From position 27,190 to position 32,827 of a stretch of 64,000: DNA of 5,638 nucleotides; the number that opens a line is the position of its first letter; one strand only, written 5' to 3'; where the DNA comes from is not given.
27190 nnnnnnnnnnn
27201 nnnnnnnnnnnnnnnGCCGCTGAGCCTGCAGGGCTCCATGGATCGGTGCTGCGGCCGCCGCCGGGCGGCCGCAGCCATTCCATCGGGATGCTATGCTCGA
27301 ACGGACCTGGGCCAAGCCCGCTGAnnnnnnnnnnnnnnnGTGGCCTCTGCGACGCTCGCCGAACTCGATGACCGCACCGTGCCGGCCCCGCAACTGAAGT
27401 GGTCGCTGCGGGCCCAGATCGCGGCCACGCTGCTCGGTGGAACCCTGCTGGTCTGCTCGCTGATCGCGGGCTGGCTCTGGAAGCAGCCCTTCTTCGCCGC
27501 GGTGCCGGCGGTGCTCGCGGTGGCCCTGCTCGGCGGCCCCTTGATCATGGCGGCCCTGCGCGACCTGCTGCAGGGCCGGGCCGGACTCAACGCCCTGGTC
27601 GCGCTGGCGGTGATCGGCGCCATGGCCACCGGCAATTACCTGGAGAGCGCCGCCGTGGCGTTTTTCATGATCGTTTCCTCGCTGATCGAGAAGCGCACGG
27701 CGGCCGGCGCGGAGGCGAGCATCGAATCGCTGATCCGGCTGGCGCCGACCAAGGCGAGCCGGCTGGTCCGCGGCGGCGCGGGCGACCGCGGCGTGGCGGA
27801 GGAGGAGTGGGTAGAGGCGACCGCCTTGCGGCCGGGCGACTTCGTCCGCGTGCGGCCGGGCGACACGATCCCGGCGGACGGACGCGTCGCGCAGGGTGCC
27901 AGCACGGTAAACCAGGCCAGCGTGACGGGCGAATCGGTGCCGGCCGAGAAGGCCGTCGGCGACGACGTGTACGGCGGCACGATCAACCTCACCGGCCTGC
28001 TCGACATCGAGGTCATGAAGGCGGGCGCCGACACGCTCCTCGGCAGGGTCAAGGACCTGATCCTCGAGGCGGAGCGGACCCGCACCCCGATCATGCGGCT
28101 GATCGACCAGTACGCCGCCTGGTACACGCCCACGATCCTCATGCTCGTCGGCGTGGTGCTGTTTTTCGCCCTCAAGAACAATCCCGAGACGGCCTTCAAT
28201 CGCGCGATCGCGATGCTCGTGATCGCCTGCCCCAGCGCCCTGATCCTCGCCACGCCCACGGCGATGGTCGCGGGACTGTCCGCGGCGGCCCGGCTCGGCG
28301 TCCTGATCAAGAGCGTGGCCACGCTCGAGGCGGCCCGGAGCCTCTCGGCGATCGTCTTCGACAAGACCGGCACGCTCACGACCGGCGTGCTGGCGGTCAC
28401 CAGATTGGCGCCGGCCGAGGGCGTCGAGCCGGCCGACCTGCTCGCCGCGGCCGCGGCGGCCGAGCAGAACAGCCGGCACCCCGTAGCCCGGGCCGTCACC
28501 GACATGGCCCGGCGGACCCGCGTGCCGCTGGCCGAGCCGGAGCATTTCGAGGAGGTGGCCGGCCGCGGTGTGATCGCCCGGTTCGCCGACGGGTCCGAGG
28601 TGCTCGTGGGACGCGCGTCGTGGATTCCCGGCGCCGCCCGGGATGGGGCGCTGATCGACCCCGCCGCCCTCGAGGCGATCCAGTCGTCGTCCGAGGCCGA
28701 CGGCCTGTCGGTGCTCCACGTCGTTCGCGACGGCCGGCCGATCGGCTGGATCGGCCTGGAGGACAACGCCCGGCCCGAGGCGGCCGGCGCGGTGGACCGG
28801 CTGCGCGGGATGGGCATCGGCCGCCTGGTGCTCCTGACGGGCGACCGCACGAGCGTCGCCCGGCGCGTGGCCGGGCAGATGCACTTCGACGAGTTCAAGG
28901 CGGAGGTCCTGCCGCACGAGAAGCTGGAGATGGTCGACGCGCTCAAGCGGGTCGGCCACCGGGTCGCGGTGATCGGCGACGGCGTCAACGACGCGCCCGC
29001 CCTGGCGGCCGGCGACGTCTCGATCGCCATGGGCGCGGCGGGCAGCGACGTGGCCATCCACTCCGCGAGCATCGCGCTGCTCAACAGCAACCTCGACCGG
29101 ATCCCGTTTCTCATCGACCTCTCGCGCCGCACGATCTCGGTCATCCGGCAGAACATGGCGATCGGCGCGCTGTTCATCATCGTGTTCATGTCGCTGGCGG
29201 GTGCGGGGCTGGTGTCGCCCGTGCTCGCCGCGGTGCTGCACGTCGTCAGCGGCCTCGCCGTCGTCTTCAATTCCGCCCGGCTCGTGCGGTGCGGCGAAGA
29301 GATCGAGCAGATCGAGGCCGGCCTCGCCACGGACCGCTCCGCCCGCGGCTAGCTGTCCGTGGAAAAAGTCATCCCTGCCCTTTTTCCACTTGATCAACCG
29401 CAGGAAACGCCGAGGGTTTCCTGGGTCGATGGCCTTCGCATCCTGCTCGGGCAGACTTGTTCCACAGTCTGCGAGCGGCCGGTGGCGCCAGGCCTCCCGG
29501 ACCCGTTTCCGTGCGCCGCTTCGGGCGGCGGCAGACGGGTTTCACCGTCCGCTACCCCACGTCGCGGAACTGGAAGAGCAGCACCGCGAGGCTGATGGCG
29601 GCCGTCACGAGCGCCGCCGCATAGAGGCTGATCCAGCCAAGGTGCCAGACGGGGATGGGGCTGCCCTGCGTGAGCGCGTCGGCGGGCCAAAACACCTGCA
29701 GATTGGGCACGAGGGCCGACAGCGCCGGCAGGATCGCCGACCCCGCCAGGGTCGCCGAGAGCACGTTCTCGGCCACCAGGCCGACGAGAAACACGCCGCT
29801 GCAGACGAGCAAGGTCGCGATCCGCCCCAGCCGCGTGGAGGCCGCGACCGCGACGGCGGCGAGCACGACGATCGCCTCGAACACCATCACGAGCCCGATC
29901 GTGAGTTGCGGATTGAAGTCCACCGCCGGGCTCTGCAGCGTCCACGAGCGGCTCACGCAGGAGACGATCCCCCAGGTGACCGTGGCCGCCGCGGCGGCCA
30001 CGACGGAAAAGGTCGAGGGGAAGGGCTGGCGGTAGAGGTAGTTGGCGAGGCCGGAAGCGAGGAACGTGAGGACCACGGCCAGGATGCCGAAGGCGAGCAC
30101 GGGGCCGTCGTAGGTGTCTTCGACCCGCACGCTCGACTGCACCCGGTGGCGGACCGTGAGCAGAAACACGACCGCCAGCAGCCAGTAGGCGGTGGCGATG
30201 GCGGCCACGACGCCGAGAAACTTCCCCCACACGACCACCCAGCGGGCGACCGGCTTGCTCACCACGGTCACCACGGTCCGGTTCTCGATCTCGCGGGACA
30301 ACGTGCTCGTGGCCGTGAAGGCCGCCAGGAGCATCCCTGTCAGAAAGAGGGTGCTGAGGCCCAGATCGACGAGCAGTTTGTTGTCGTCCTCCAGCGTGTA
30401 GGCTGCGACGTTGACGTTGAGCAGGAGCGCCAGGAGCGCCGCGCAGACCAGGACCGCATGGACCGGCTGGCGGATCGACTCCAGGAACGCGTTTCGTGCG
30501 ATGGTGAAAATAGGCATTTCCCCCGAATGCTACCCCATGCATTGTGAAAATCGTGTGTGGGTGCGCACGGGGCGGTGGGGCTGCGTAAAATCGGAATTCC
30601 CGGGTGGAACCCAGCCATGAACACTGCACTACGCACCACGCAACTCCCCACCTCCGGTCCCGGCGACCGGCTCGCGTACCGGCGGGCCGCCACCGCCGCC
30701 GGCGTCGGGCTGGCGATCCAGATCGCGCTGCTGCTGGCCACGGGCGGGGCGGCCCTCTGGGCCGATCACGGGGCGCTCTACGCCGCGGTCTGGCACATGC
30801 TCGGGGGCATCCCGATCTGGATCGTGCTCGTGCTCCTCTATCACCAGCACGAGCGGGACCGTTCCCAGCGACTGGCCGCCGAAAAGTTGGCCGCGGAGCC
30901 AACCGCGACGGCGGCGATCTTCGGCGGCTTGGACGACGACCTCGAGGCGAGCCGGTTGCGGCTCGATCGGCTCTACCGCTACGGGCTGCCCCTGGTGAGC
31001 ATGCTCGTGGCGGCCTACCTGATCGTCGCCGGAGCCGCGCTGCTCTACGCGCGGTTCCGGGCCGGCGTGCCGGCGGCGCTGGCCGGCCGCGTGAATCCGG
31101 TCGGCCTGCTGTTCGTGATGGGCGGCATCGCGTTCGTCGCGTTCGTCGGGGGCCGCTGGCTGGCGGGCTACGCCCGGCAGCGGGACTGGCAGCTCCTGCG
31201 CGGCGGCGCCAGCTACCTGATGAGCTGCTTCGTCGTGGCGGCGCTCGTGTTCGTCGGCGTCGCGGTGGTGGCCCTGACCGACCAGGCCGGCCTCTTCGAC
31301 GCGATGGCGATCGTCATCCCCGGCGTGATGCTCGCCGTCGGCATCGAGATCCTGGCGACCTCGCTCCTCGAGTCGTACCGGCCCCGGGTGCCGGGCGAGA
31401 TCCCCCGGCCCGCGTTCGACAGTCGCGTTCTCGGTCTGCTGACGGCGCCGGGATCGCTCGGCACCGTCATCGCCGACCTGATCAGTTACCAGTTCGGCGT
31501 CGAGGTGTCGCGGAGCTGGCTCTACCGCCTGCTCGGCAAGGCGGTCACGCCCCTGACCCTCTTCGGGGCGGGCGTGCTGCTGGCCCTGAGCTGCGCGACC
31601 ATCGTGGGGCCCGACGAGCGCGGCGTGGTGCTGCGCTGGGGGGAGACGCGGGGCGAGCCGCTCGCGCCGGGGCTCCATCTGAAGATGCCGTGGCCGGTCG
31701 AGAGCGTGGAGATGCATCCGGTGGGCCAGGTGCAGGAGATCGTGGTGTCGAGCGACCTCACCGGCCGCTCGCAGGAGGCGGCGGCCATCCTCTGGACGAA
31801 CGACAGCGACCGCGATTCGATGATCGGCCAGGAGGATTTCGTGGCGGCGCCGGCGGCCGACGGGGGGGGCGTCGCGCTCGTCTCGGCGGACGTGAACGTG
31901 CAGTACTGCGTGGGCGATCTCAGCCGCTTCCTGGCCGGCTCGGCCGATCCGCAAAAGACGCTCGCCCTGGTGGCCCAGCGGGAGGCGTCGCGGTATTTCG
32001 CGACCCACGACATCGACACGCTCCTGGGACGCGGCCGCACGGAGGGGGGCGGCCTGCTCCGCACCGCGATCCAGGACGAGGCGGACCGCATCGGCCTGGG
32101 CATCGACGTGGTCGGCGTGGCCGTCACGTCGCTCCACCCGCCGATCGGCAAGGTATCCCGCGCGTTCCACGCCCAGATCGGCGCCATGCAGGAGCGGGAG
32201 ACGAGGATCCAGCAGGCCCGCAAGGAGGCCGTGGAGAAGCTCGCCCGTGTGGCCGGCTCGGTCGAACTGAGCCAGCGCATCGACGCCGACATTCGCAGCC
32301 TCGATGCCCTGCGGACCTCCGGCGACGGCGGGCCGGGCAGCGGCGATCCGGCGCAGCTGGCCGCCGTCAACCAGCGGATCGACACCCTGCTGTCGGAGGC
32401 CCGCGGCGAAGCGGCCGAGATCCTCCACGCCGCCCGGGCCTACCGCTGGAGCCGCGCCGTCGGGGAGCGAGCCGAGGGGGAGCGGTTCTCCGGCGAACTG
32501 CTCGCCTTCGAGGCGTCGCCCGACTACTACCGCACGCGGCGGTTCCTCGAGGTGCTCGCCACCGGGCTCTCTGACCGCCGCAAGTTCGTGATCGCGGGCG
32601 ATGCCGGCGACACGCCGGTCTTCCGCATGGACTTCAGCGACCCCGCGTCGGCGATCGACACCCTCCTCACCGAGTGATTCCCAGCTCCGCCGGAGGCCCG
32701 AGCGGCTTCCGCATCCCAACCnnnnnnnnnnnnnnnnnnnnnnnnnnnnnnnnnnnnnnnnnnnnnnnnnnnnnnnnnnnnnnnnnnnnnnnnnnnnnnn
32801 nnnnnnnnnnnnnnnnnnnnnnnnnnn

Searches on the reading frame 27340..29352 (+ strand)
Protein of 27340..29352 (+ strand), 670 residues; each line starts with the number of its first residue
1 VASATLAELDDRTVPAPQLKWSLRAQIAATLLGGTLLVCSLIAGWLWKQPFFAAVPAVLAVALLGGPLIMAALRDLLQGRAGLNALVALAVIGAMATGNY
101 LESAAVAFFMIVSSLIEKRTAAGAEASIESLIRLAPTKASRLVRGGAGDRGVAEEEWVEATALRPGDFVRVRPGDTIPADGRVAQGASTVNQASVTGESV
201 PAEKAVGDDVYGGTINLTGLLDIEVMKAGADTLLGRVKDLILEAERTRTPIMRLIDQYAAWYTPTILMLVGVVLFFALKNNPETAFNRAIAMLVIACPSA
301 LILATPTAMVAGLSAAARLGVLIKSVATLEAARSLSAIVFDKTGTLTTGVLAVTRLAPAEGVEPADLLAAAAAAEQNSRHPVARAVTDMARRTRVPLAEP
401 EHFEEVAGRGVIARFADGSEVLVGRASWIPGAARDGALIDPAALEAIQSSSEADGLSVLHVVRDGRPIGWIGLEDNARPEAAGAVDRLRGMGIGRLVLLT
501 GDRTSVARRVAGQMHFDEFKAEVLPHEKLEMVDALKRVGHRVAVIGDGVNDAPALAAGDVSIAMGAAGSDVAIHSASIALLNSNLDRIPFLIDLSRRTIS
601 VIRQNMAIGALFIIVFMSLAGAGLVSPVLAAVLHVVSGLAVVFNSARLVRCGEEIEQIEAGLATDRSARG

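Call 60: search_protein_families(library=pfam, proteins=[window:27340-29352:+], max_evalue=0.001)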
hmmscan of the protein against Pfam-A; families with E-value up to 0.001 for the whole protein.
window:27340-29352:+ (670 aa): 2 families
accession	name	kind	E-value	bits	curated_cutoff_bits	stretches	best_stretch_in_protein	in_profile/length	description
PF00122.25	E1-E2_ATPase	-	2.3e-51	174.3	28.1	1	134-318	2-180/181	E1-E2 ATPase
PF00702.32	Hydrolase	-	1.2e-27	98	26.4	1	336-558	2-190/191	haloacid dehalogenase-like hydrolase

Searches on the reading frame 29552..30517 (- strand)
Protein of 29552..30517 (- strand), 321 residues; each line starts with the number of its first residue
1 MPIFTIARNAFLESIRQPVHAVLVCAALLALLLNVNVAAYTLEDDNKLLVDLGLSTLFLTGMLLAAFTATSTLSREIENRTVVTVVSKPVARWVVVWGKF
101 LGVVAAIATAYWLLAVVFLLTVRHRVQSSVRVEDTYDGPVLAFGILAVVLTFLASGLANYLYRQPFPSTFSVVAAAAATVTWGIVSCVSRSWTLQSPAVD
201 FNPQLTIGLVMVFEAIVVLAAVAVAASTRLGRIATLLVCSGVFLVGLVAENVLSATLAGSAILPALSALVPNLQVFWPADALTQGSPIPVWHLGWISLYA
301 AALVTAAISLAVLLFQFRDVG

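Call 60: search_protein_families(library=pfam, proteins=[window:29552-30517:-], max_evalue=0.001)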
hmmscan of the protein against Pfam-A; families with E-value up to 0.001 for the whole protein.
window:29552-30517:- (321 aa): 2 families
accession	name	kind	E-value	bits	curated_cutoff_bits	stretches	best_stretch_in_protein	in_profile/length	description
PF12679.13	ABC2_membrane_2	-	2.4e-08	34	27.2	1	5-156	2-171/283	ABC-2 family transporter protein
PF13346.12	ABC2_membrane_5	-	0.00083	19.4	25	1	57-224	39-197/205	ABC-2 family transporter protein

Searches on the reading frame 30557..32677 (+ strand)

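Call 60: search_protein_families(library=pfam, proteins=[window:30557-32677:+], max_evalue=0.001)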
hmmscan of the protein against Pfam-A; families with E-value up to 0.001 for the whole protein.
window:30557-32677:+ (706 aa): 1 family
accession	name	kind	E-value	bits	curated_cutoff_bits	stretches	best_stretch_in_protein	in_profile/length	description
PF01145.31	Band_7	-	6.7e-18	65.8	23.6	1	349-558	2-176/176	SPFH domain / Band 7 family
